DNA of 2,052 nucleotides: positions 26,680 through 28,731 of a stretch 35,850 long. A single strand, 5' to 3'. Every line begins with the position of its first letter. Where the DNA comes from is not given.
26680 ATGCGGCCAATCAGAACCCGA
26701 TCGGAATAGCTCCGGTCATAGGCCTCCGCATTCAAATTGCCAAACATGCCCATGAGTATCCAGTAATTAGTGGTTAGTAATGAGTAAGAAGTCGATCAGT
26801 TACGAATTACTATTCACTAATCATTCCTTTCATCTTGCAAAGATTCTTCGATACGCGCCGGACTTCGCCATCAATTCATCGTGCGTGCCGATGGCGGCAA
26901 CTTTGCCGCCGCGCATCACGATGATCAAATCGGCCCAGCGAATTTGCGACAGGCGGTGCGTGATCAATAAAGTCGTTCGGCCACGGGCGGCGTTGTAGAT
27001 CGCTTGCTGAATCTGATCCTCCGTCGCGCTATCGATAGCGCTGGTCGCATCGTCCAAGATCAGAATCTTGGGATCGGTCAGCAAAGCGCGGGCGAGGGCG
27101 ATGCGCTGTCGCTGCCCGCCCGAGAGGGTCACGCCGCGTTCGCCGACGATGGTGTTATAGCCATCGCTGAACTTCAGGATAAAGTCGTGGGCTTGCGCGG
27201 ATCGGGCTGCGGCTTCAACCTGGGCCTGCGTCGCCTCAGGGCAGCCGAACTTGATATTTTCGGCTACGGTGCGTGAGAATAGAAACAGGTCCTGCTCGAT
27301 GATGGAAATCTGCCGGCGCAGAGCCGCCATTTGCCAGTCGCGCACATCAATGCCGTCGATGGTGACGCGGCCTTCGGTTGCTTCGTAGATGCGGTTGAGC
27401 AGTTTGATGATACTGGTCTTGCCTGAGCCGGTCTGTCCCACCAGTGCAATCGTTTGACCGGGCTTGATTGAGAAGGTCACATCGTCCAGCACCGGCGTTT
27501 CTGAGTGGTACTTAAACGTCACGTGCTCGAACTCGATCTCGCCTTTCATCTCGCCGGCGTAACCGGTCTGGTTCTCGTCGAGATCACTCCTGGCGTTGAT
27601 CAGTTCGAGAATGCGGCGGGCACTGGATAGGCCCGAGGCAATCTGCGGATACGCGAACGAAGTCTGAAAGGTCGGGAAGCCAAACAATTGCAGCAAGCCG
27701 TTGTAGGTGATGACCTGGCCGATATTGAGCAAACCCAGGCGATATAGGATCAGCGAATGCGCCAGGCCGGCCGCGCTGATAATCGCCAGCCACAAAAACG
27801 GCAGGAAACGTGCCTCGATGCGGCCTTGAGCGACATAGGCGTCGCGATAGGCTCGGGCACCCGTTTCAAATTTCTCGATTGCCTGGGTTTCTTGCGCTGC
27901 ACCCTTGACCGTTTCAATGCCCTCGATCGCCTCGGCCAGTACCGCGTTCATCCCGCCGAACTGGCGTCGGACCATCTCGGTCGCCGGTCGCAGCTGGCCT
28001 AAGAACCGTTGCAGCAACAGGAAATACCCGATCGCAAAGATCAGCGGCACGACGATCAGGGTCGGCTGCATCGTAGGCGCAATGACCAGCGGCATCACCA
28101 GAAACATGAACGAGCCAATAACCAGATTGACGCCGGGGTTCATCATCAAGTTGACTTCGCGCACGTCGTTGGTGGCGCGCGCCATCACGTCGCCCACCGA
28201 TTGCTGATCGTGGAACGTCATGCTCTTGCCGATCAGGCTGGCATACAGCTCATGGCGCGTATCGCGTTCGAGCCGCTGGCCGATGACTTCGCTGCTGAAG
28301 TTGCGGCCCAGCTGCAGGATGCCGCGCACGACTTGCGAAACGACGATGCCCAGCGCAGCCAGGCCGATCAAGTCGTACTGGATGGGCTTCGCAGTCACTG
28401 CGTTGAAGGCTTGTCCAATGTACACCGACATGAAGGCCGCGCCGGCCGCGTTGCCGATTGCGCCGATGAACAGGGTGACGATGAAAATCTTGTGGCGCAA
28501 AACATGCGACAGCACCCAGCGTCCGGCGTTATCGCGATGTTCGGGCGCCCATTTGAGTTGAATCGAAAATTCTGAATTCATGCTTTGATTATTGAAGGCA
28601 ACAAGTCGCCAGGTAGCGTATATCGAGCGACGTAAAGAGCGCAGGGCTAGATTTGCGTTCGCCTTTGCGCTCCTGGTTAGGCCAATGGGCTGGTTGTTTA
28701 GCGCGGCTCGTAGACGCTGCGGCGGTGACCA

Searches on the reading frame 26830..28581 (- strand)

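Call 27: search_protein_families(library=pfam, proteins=[window:26830-28581:-], max_evalue=0.001)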
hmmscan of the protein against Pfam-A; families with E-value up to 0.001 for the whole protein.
window:26830-28581:- (583 aa): 3 families
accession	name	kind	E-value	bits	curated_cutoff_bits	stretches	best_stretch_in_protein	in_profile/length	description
PF00005.33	ABC_tran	-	1.2e-35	123.5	25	1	365-514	1-137/137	ABC transporter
PF00664.28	ABC_membrane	-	7e-28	98.5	28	1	37-301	4-271/274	ABC transporter transmembrane region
PF02463.25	SMC_N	-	2.8e-05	24.1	40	0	396-554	101-209/220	RecF/RecN/SMC N terminal domain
